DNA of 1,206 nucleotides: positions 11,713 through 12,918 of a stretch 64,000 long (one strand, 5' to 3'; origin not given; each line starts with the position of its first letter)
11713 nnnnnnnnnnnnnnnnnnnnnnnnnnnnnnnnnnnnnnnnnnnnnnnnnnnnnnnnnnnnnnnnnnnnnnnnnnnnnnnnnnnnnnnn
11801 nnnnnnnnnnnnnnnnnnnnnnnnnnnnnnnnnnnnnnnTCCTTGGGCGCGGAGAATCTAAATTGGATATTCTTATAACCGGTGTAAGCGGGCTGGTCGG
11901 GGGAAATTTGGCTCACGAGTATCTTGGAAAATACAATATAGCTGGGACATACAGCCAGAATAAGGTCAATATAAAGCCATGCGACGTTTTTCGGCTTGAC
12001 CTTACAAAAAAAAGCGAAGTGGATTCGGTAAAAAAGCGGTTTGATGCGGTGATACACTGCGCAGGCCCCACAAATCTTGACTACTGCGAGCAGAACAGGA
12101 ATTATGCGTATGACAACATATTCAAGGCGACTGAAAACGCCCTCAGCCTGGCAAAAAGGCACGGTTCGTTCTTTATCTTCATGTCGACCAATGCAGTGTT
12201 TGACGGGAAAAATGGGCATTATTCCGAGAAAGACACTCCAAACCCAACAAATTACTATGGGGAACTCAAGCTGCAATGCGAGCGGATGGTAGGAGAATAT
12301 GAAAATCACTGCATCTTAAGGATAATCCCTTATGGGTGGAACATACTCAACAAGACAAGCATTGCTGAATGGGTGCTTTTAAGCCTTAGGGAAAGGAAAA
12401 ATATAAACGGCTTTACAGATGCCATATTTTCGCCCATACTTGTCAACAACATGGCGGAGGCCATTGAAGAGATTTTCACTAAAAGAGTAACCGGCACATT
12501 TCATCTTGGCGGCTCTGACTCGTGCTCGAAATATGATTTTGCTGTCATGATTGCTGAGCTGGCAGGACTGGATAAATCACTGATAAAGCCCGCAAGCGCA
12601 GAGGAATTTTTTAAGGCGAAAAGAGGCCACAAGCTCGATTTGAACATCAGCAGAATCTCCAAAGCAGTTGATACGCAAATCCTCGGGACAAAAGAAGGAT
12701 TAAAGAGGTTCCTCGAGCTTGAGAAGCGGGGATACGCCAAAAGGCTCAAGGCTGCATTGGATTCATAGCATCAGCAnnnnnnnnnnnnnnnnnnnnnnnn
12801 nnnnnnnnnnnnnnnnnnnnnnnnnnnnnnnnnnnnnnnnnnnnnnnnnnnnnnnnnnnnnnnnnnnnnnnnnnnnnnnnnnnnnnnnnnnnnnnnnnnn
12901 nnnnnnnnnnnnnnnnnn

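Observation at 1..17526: Complete-looking nonulosonic-acid biosynthesis module with unusual extras in an archaeon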

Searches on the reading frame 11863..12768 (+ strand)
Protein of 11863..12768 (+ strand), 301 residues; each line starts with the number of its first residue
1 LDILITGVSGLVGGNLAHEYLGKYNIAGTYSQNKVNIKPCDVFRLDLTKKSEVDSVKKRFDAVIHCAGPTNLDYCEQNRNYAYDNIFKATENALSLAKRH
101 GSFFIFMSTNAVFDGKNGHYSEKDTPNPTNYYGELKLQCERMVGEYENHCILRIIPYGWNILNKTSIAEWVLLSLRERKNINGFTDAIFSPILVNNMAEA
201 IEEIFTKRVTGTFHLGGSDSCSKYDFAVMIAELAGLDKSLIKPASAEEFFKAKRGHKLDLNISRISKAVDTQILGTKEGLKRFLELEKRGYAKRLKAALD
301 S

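Call 4: search_protein_families(library=pfam, proteins=[window:11863-12768:+])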
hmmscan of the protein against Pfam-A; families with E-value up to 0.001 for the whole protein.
window:11863-12768:+ (301 aa): 5 families
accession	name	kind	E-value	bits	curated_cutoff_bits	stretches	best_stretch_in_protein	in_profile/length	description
PF04321.23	RmlD_sub_bind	-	1.8e-44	152.4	27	1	1-285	1-283/287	RmlD substrate binding domain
PF01370.27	Epimerase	-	1.6e-21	77.2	20.9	1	3-149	1-159/240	NAD dependent epimerase/dehydratase family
PF16363.11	GDP_Man_Dehyd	-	2.8e-09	37.3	27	1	4-149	1-170/332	GDP-mannose 4,6 dehydratase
PF01073.25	3Beta_HSD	-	1.5e-07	31.2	22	1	32-145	41-159/280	3-beta hydroxysteroid dehydrogenase/isomerase family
PF07993.18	NAD_binding_4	-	5.4e-07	29.5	20.1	1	33-128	61-173/258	Male sterility protein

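Call 6: search_protein_families(library=ncbifam, proteins=[window:11863-12768:+], max_evalue=0.00001)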
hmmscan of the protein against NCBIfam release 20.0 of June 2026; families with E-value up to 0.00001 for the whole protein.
window:11863-12768:+ (301 aa): 6 families
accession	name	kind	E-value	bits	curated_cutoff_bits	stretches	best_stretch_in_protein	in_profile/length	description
TIGR01214.1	rmlD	equivalog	2.3e-41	141.8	224.05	1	3-284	2-282/285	dTDP-4-dehydrorhamnose reductase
NF007440.0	PRK09987.1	equivalog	1.1e-12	47.9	308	1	1-284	1-290/299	dTDP-4-dehydrorhamnose reductase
TIGR01179.1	galE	equivalog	1.5e-10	40.4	262.3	1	3-148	2-161/332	UDP-glucose 4-epimerase GalE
TIGR02197.1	heptose_epim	equivalog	2.9e-09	36.5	274.6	1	3-144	1-150/316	ADP-glyceromanno-heptose 6-epimerase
NF043036.1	ErythonDh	equivalog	9.2e-07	28.4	325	1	1-147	1-164/321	D-erythronate dehydrogenase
TIGR01181.1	dTDP_gluc_dehyt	equivalog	6.4e-06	25.5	365.1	0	3-257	2-278/321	dTDP-glucose 4,6-dehydratase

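Call 12: search_solved_structures(query=window:11863-12768:+, max_evalue=0.00001)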
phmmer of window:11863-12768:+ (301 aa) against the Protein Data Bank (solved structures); distinct sequences matched with E-value up to 0.00001: 16.
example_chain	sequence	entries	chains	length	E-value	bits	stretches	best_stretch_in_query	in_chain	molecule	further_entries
2ggs_A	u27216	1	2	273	4e-28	101.9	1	3-272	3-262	273aa long hypothetical dTDP-4-dehydrorhamnose reductase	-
3sc6_A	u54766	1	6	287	5.4e-23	85.1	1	30-284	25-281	dTDP-4-dehydrorhamnose reductase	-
1vl0_A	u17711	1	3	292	8.1e-21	77.9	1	2-286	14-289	DTDP-4-dehydrorhamnose reductase, rfbD ortholog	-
2ydx_A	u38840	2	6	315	3.4e-19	72.6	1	3-283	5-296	METHIONINE ADENOSYLTRANSFERASE 2 SUBUNIT BETA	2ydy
4ndn_E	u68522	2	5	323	4e-19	72.3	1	3-281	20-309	Methionine adenosyltransferase 2 subunit beta | Isoform 2 of Methionine adenosyltransferase 2 subunit beta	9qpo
4ktt_E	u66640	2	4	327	4.2e-19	72.3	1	3-281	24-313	Methionine adenosyltransferase 2 subunit beta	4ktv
30gd_E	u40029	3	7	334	4.6e-19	72.2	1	3-281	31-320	Isoform 1 of Methionine adenosyltransferase 2 subunit beta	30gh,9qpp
5u9c_A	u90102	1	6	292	7.6e-16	61.6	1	3-243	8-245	dTDP-4-dehydrorhamnose Reductase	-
8g22_A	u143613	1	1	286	9.1e-15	58.1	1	3-285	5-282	dTDP-4-dehydrorhamnose reductase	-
9gpi_D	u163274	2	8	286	3e-12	49.8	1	5-268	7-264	dTDP-4-dehydrorhamnose reductase, putative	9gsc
4wpg_A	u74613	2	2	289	6.1e-12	48.8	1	32-285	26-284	dTDP-4-dehydrorhamnose reductase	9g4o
1kbz_A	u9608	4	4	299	1.9e-09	40.6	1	49-241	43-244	dTDP-glucose oxidoreductase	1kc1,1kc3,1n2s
8ctr_A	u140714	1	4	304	6.8e-09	38.8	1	55-235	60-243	dTDP-4-dehydrorhamnose reductase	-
4qqr_A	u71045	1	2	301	4.6e-07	32.8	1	3-164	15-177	3,5-epimerase/4-reductase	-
8v4g_A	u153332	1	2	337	6.3e-06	29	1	3-118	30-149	Putative nucleotide sugar dehydratase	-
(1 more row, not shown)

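Call 43: find_homologous_proteins(query=window:11863-12768:+, max_evalue=1e-20)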
Query window:11863-12768:+ (301 aa): 180 proteins with E <= 1e-20 among 1623 candidates; the best 120 are listed.
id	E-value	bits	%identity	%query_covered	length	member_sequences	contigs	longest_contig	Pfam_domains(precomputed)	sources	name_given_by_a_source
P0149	1.6e-200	683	100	100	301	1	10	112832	PF04321.24,PF16363.12,PF01073.26,PF07993.19,PF01370.28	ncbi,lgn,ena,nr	ncbi:SDR family oxidoreductase [Candidatus Woesearchaeota archaeon]|nr:SDR family oxidoreductase [Ca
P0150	9.9e-125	434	62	99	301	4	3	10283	PF04321.24,PF16363.12,PF07993.19,PF01370.28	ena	-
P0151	5.2e-121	422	62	99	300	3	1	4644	PF04321.24,PF16363.12,PF01073.26,PF07993.19,PF01370.28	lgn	-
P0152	2.4e-72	262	45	98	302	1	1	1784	PF04321.24,PF16363.12,PF02719.22,PF01073.26,PF07993.19,PF01370.28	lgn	-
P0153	9.7e-72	260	43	98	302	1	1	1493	PF04321.24,PF16363.12,PF02719.22,PF01073.26,PF07993.19,PF01370.28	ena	-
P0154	6.9e-71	257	62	60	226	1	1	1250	PF04321.24,PF16363.12,PF01073.26,PF01370.28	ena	-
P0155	9.8e-71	257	43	98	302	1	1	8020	PF04321.24,PF16363.12,PF02719.22,PF07993.19,PF01370.28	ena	-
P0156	1.5e-70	256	43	98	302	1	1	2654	PF04321.24,PF16363.12,PF02719.22,PF07993.19,PF01370.28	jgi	-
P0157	3.3e-70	255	43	98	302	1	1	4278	PF04321.24,PF16363.12,PF02719.22,PF01073.26,PF07993.19,PF01370.28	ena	-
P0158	4.5e-70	254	43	98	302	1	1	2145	PF04321.24,PF16363.12,PF02719.22,PF01073.26,PF07993.19,PF01370.28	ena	-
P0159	5.8e-70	254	43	98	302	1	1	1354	PF04321.24,PF16363.12,PF02719.22,PF01073.26,PF07993.19,PF01370.28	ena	-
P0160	8.3e-70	254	43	98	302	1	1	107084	PF04321.24,PF16363.12,PF02719.22,PF01073.26,PF07993.19,PF01370.28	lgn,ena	-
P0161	9.9e-70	253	43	95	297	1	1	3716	PF04321.24,PF16363.12,PF02719.22,PF01073.26,PF07993.19,PF01370.28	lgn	-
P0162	1.3e-69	253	40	98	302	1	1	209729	PF04321.24,PF16363.12,PF02719.22,PF01073.26,PF07993.19,PF01370.28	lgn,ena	-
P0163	2.3e-69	252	43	98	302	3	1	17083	PF04321.24,PF16363.12,PF02719.22,PF01073.26,PF07993.19,PF01370.28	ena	-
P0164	3.6e-69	251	42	98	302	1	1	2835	PF04321.24,PF16363.12,PF02719.22,PF07993.19,PF01370.28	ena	-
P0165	6.6e-69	251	41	98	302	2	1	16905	PF04321.24,PF16363.12,PF02719.22,PF01073.26,PF07993.19,PF01370.28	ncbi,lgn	-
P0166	9.8e-69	250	42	98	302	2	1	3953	PF04321.24,PF16363.12,PF02719.22,PF01073.26,PF07993.19,PF01370.28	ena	-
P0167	2.8e-68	249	42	98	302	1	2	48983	PF04321.24,PF16363.12,PF02719.22,PF01073.26,PF07993.19,PF01370.28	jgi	-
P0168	4.0e-68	248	42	98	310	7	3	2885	PF04321.24,PF16363.12,PF02719.22,PF01073.26,PF07993.19,PF01370.28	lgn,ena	-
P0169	6.4e-68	247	42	98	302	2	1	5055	PF04321.24,PF16363.12,PF02719.22,PF01073.26,PF07993.19,PF01370.28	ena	-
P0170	1.9e-67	246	41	98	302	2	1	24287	PF04321.24,PF16363.12,PF02719.22,PF01073.26,PF07993.19,PF13460.13,PF01370.28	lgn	-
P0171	6.4e-67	244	41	98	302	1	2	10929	PF04321.24,PF16363.12,PF02719.22,PF07993.19,PF01370.28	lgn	-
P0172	5.2e-65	238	41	99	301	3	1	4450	PF04321.24,PF16363.12,PF02719.22,PF01073.26,PF07993.19,PF01370.28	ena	-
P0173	1.2e-64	237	42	98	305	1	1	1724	PF04321.24,PF16363.12,PF02719.22,PF01073.26,PF07993.19,PF01370.28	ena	-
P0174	1.9e-64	236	41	98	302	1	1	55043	PF04321.24,PF16363.12,PF02719.22,PF01073.26,PF07993.19,PF01370.28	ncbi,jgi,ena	ncbi:MAG: SDR family oxidoreductase [Candidatus Omnitrophota bacterium]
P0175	4.5e-62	228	40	98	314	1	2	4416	PF04321.24,PF16363.12,PF02719.22,PF01073.26,PF07993.19,PF01370.28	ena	-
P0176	1.4e-61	227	39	95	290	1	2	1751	PF04321.24,PF16363.12,PF02719.22,PF01073.26,PF07993.19,PF01370.28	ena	-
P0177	1.9e-61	226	39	98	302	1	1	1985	PF04321.24,PF16363.12,PF02719.22,PF01073.26,PF07993.19,PF01370.28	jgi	jgi:dTDP-4-dehydrorhamnose reductase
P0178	2.3e-61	226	39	99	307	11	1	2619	PF04321.24,PF16363.12,PF02719.22,PF07993.19,PF01370.28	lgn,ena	-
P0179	1.2e-60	223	41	94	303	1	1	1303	PF04321.24,PF16363.12,PF02719.22,PF01073.26,PF07993.19,PF01370.28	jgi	jgi:dTDP-4-dehydrorhamnose reductase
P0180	1.3e-60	223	41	94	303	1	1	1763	PF04321.24,PF16363.12,PF02719.22,PF01073.26,PF07993.19,PF01370.28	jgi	jgi:dTDP-4-dehydrorhamnose reductase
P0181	2.9e-60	222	40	98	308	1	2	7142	PF04321.24,PF16363.12,PF02719.22,PF01073.26,PF07993.19,PF01370.28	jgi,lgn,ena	-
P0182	1.2e-59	220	39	98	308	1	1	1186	PF04321.24,PF16363.12,PF02719.22,PF07993.19,PF01370.28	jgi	-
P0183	1.8e-59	220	37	98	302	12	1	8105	PF04321.24,PF16363.12,PF02719.22,PF01073.26,PF07993.19,PF01370.28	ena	-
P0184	2.7e-59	219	37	98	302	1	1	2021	PF04321.24,PF16363.12,PF02719.22,PF01073.26,PF07993.19,PF01370.28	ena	-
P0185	5.1e-59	218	42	86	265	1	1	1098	PF04321.24,PF16363.12,PF02719.22,PF07993.19,PF01370.28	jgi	-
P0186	4.7e-58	215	40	97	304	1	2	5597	PF04321.24,PF16363.12,PF02719.22,PF07993.19,PF01370.28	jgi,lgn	jgi:dTDP-4-dehydrorhamnose reductase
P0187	6.8e-58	214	38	95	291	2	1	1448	PF04321.24,PF16363.12,PF02719.22,PF01073.26,PF07993.19,PF01370.28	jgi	-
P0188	1.3e-57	214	39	98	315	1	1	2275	PF04321.24,PF16363.12,PF02719.22,PF01073.26,PF07993.19,PF01370.28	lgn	-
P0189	3.3e-57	212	39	98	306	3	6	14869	PF04321.24,PF16363.12,PF02719.22,PF01073.26,PF01370.28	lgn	-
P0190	9.2e-57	211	40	99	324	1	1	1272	PF04321.24,PF16363.12,PF02719.22,PF01073.26,PF07993.19,PF01370.28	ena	-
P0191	3.3e-56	209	38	98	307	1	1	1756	PF04321.24,PF16363.12,PF02719.22,PF07993.19,PF01370.28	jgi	-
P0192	6.9e-56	208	38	98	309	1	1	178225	PF04321.24,PF16363.12,PF02719.22,PF01073.26,PF07993.19,PF01370.28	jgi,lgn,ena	-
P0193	7.9e-56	208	37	98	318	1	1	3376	PF04321.24,PF16363.12,PF02719.22,PF01073.26,PF07993.19,PF01370.28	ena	-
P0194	1.2e-55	207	39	93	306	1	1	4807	PF04321.24,PF16363.12,PF02719.22,PF01073.26,PF07993.19,PF01370.28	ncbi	-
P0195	2.0e-54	203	36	99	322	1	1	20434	PF04321.24,PF16363.12,PF02719.22,PF01073.26,PF07993.19,PF01370.28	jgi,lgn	-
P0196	2.2e-54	203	39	98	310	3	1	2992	PF04321.24,PF16363.12,PF02719.22,PF07993.19,PF01370.28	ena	-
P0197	4.4e-54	202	37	98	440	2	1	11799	PF04321.24,PF16363.12,PF02719.22,PF01073.26,PF01041.24,PF01370.28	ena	-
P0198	7.7e-54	201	37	98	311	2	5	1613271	PF04321.24,PF16363.12,PF02719.22,PF01073.26,PF07993.19,PF01370.28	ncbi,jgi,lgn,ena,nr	ncbi:MAG TPA: SDR family oxidoreductase [Candidatus Omnitrophota bacterium]|nr:SDR family oxidoreduc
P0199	8.0e-54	201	37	93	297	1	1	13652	PF04321.24,PF16363.12,PF02719.22,PF07993.19,PF01370.28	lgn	-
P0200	2.0e-53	200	39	99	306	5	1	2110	PF04321.24,PF16363.12,PF02719.22,PF07993.19,PF01370.28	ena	-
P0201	5.5e-53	198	36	93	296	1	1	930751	PF04321.24,PF16363.12,PF02719.22,PF07993.19,PF01370.28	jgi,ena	-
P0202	9.1e-53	198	39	99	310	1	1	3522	PF04321.24,PF16363.12,PF02719.22,PF01370.28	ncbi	-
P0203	1.4e-52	197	37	93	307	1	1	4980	PF04321.24,PF16363.12,PF02719.22,PF01073.26,PF07993.19,PF01370.28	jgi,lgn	-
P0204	1.5e-52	197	40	88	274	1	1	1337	PF04321.24,PF16363.12,PF02719.22,PF01370.28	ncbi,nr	ncbi:MAG: SDR family oxidoreductase, partial [Syntrophales bacterium LBB04]|nr:SDR family oxidoreduc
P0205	2.3e-52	196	37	93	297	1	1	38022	PF04321.24,PF16363.12,PF02719.22,PF07993.19,PF01370.28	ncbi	ncbi:MAG: SDR family oxidoreductase [Parcubacteria group bacterium]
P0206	2.8e-52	196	39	99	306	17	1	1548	PF04321.24,PF16363.12,PF02719.22,PF07993.19,PF01370.28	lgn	-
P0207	6.6e-52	195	38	99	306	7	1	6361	PF04321.24,PF16363.12,PF02719.22,PF07993.19,PF01370.28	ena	-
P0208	9.2e-52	194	38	99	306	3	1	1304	PF04321.24,PF16363.12,PF02719.22,PF07993.19,PF01370.28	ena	-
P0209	9.9e-52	194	39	99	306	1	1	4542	PF04321.24,PF16363.12,PF02719.22,PF07993.19,PF01370.28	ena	-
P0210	1.1e-51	194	38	99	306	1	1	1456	PF04321.24,PF16363.12,PF02719.22,PF07993.19,PF01370.28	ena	-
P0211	2.6e-51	193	39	99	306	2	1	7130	PF04321.24,PF16363.12,PF02719.22,PF07993.19,PF01370.28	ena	-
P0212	9.4e-51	191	38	99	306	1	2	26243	PF04321.24,PF16363.12,PF02719.22,PF07993.19,PF01370.28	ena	-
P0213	9.8e-51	191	37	98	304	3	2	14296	PF04321.24,PF16363.12,PF07993.19,PF01370.28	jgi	jgi:dTDP-4-dehydrorhamnose reductase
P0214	2.6e-50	190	38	99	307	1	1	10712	PF04321.24,PF16363.12,PF07993.19,PF01370.28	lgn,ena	-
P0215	3.2e-49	186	39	99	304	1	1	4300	PF04321.24,PF16363.12,PF02719.22,PF01370.28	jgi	jgi:dTDP-4-dehydrorhamnose reductase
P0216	3.2e-49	186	38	98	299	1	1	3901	PF04321.24,PF16363.12,PF02719.22,PF01073.26,PF07993.19,PF01370.28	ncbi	-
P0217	3.5e-49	186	35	98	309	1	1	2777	PF04321.24,PF16363.12,PF02719.22,PF01073.26,PF07993.19,PF01370.28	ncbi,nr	ncbi:MAG: SDR family oxidoreductase [Phycisphaerae bacterium]|nr:SDR family oxidoreductase [Phycisph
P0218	4.2e-49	186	37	98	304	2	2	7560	PF04321.24,PF16363.12,PF01370.28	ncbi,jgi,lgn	jgi:dTDP-4-dehydrorhamnose reductase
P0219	5.5e-49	185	37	100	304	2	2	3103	PF04321.24,PF16363.12,PF02719.22,PF01073.26,PF07993.19,PF01370.28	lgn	-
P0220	6.1e-49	185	38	98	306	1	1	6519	PF04321.24,PF16363.12,PF02719.22,PF07993.19,PF01370.28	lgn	-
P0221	6.9e-49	185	36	98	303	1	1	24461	PF04321.24,PF16363.12,PF02719.22,PF01073.26,PF07993.19,PF01370.28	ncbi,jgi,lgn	-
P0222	1.2e-48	184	36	98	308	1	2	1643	PF04321.24,PF16363.12,PF02719.22,PF01370.28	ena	-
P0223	1.4e-48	184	37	99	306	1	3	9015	PF04321.24,PF16363.12,PF02719.22,PF07993.19,PF01370.28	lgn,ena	-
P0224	1.7e-48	184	37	98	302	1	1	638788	PF04321.24,PF16363.12,PF02719.22,PF07993.19,PF01370.28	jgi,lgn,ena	jgi:dTDP-4-dehydrorhamnose reductase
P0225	2.0e-48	183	35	97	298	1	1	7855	PF04321.24,PF16363.12,PF02719.22,PF01370.28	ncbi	-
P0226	2.3e-48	183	37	99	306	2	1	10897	PF04321.24,PF16363.12,PF02719.22,PF07993.19,PF01370.28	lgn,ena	-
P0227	2.6e-48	183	36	99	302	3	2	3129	PF04321.24,PF16363.12,PF02719.22,PF01073.26,PF07993.19,PF01370.28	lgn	-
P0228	4.7e-48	182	37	99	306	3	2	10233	PF04321.24,PF16363.12,PF02719.22,PF07993.19,PF01370.28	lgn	-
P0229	9.1e-48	181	35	98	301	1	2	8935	PF04321.24,PF16363.12,PF02719.22,PF01073.26,PF01370.28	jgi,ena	-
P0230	9.1e-48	181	37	97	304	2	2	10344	PF04321.24,PF16363.12,PF02719.22,PF01370.28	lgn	-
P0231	1.0e-47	181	33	99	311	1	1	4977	PF04321.24,PF16363.12,PF07993.19,PF01370.28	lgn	-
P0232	1.1e-47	181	37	99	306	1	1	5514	PF04321.24,PF16363.12,PF02719.22,PF07993.19,PF01370.28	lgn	-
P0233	1.3e-47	181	35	98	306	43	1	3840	PF04321.24,PF16363.12,PF02719.22,PF07993.19,PF01370.28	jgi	-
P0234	1.5e-47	181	37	99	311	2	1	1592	PF04321.24,PF16363.12,PF02719.22,PF01370.28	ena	-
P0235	1.8e-47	180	37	99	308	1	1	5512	PF04321.24,PF16363.12,PF02719.22,PF01370.28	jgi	jgi:dTDP-4-dehydrorhamnose reductase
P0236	2.0e-47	180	35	98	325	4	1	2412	PF04321.24,PF16363.12,PF02719.22,PF07993.19,PF01370.28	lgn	-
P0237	3.4e-47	179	34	99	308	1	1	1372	PF04321.24,PF16363.12,PF02719.22,PF07993.19,PF01370.28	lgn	-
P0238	3.5e-47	179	40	79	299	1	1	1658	PF04321.24,PF16363.12,PF02719.22,PF01073.26,PF07993.19,PF01370.28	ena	-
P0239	5.8e-47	179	37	99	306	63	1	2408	PF04321.24,PF16363.12,PF02719.22,PF01370.28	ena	-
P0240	8.6e-47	178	39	93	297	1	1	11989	PF04321.24,PF16363.12,PF02719.22,PF01073.26,PF07993.19,PF01370.28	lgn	-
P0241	1.0e-46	178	35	98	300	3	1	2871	PF04321.24,PF16363.12,PF01370.28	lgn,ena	-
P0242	1.9e-46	177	37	92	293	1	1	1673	PF04321.24,PF16363.12,PF07993.19,PF01370.28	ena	-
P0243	2.2e-46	177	35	98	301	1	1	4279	PF04321.24,PF16363.12,PF07993.19,PF01370.28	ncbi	ncbi:MAG: SDR family oxidoreductase, partial [Anaerolineae bacterium]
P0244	2.3e-46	177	36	98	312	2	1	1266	PF04321.24,PF16363.12,PF02719.22,PF01370.28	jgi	-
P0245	2.9e-46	176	36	99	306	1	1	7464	PF04321.24,PF16363.12,PF02719.22,PF01370.28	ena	-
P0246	3.4e-46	176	38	98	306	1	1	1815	PF04321.24,PF16363.12,PF02719.22,PF07993.19,PF01370.28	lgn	-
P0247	5.9e-46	175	36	99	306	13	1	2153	PF04321.24,PF16363.12,PF02719.22,PF07993.19,PF01370.28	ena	-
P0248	7.1e-46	175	38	79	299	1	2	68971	PF04321.24,PF16363.12,PF02719.22,PF01073.26,PF07993.19,PF01370.28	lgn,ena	-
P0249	8.3e-46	175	36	98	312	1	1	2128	PF04321.24,PF16363.12,PF01370.28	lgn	-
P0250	8.5e-46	175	36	99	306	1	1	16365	PF04321.24,PF16363.12,PF02719.22,PF01370.28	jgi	jgi:dTDP-4-dehydrorhamnose reductase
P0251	8.8e-46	175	36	99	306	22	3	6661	PF04321.24,PF16363.12,PF01370.28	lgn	-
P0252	2.6e-45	173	36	99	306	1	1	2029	PF04321.24,PF16363.12,PF02719.22,PF07993.19,PF01370.28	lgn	-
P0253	2.9e-45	173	36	99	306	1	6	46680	PF04321.24,PF16363.12,PF02719.22,PF07993.19,PF01370.28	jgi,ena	-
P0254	4.9e-45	172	34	99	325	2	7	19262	PF04321.24,PF16363.12,PF02719.22,PF01073.26,PF07993.19,PF01370.28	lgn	-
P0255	5.0e-45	172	37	99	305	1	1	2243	PF04321.24,PF16363.12,PF01370.28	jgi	-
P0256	6.8e-45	172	35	99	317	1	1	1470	PF04321.24,PF16363.12,PF01370.28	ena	-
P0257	2.3e-44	170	38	79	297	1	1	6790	PF04321.24,PF16363.12,PF02719.22,PF01073.26,PF07993.19,PF01370.28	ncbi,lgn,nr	ncbi:MAG: SDR family oxidoreductase [Elusimicrobia bacterium]|nr:SDR family oxidoreductase [Elusimic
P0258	2.5e-44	170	39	79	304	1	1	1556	PF04321.24,PF16363.12,PF02719.22,PF01370.28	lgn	-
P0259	2.6e-44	170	36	99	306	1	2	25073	PF04321.24,PF16363.12,PF02719.22,PF07993.19,PF01370.28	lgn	-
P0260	3.3e-44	170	34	94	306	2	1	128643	PF04321.24,PF16363.12,PF02719.22,PF07993.19,PF01370.28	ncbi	-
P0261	6.0e-44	169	33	99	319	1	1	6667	PF04321.24,PF16363.12,PF02719.22,PF01073.26,PF07993.19,PF01370.28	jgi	jgi:dTDP-4-dehydrorhamnose reductase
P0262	7.0e-44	168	33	98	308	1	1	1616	PF04321.24,PF16363.12,PF02719.22,PF01370.28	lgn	-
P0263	1.2e-43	168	35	95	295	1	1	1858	PF04321.24,PF16363.12,PF02719.22,PF01073.26,PF07993.19,PF01370.28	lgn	-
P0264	1.3e-43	168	34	98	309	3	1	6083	PF04321.24,PF16363.12,PF02719.22,PF07993.19,PF01370.28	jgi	jgi:dTDP-4-dehydrorhamnose reductase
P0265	1.3e-43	168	34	98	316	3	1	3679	PF04321.24,PF16363.12,PF02719.22,PF07993.19,PF01370.28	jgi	-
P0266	2.1e-43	167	35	85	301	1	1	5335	PF04321.24,PF16363.12,PF02719.22,PF01073.26,PF07993.19,PF13460.13,PF01370.28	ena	-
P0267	2.2e-43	167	33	98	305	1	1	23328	PF04321.24,PF16363.12,PF02719.22,PF01370.28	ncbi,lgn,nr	ncbi:MAG: SDR family oxidoreductase [bacterium]|nr:SDR family oxidoreductase [bacterium]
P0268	2.3e-43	167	37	99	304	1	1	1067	PF04321.24,PF16363.12,PF02719.22,PF01370.28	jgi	-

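Call 44: find_encoding_contigs(protein=P0150, flank=9000, max_places=1)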
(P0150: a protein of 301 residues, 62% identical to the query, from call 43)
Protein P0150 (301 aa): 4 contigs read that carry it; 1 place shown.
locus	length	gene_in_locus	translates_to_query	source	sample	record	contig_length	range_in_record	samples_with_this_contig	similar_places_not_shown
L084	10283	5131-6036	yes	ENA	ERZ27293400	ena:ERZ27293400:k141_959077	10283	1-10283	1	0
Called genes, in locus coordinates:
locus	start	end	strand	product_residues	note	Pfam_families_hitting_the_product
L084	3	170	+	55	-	?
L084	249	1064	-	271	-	PF00535:Glycos_transf_2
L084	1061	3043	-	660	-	PF04464:Glyphos_transf, PF02350:Epimerase_2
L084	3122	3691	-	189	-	PF01609:DDE_Tnp_1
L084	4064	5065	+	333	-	PF00106:adh_short, PF01073:3Beta_HSD, PF01370:Epimerase, PF02719:Polysacc_synt_2, PF04321:RmlD_sub_bind, PF05368:NmrA, PF07993:NAD_binding_4, PF13460:NAD_binding_10, +2 more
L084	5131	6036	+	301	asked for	PF01370:Epimerase, PF04321:RmlD_sub_bind, PF16363:GDP_Man_Dehyd (weak), PF07993:NAD_binding_4 (weak)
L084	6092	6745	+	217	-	PF00535:Glycos_transf_2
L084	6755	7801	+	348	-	PF03102:NeuB, PF08666:SAF (weak)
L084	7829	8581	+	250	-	PF01261:AP_endonuc_2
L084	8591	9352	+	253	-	PF02348:CTP_transf_3, PF12804:NTP_transf_3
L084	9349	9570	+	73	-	PF16254:DUF4910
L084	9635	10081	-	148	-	PF01797:Y1_Tnp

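Call 45: find_encoding_contigs(protein=P0160, flank=9000, max_places=1)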
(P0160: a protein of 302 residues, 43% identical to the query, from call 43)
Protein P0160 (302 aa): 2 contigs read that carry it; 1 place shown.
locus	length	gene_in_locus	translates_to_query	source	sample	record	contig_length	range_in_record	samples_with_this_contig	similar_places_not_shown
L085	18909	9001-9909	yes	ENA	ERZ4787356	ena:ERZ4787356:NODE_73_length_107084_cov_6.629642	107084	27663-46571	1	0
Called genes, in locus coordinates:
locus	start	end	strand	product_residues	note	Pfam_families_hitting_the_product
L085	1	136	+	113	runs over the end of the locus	PF10066:DUF2304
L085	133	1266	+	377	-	PF13439:Glyco_transf_4, PF13579:Glyco_trans_4_4, PF20706:GT4-conflict, PF00534:Glycos_transf_1, PF13524:Glyco_trans_1_2 (weak), PF13692:Glyco_trans_1_4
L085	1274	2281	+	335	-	PF01073:3Beta_HSD, PF01370:Epimerase, PF04321:RmlD_sub_bind, PF07993:NAD_binding_4 (faint), PF13460:NAD_binding_10, PF16363:GDP_Man_Dehyd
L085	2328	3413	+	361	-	PF13439:Glyco_transf_4, PF00534:Glycos_transf_1, PF13692:Glyco_trans_1_4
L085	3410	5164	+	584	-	PF02350:Epimerase_2 (weak)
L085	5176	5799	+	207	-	PF13489:Methyltransf_23, PF13847:Methyltransf_31, PF08241:Methyltransf_11, PF08242:Methyltransf_12 (weak), PF13649:Methyltransf_25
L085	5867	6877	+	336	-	PF00106:adh_short, PF01073:3Beta_HSD, PF01370:Epimerase, PF02719:Polysacc_synt_2, PF04321:RmlD_sub_bind, PF07993:NAD_binding_4, PF13460:NAD_binding_10, PF16363:GDP_Man_Dehyd, +3 more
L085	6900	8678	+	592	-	PF03102:NeuB, PF02348:CTP_transf_3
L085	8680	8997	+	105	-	PF16221:HTH_47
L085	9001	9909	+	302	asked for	PF01073:3Beta_HSD, PF01370:Epimerase, PF02719:Polysacc_synt_2, PF04321:RmlD_sub_bind, PF16363:GDP_Man_Dehyd, PF07993:NAD_binding_4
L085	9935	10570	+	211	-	PF00535:Glycos_transf_2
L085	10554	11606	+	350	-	PF03102:NeuB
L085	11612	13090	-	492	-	PF02310:B12-binding, PF04055:Radical_SAM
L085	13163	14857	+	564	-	PF20471:DUF6716 (weak)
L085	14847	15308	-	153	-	PF00293:NUDIX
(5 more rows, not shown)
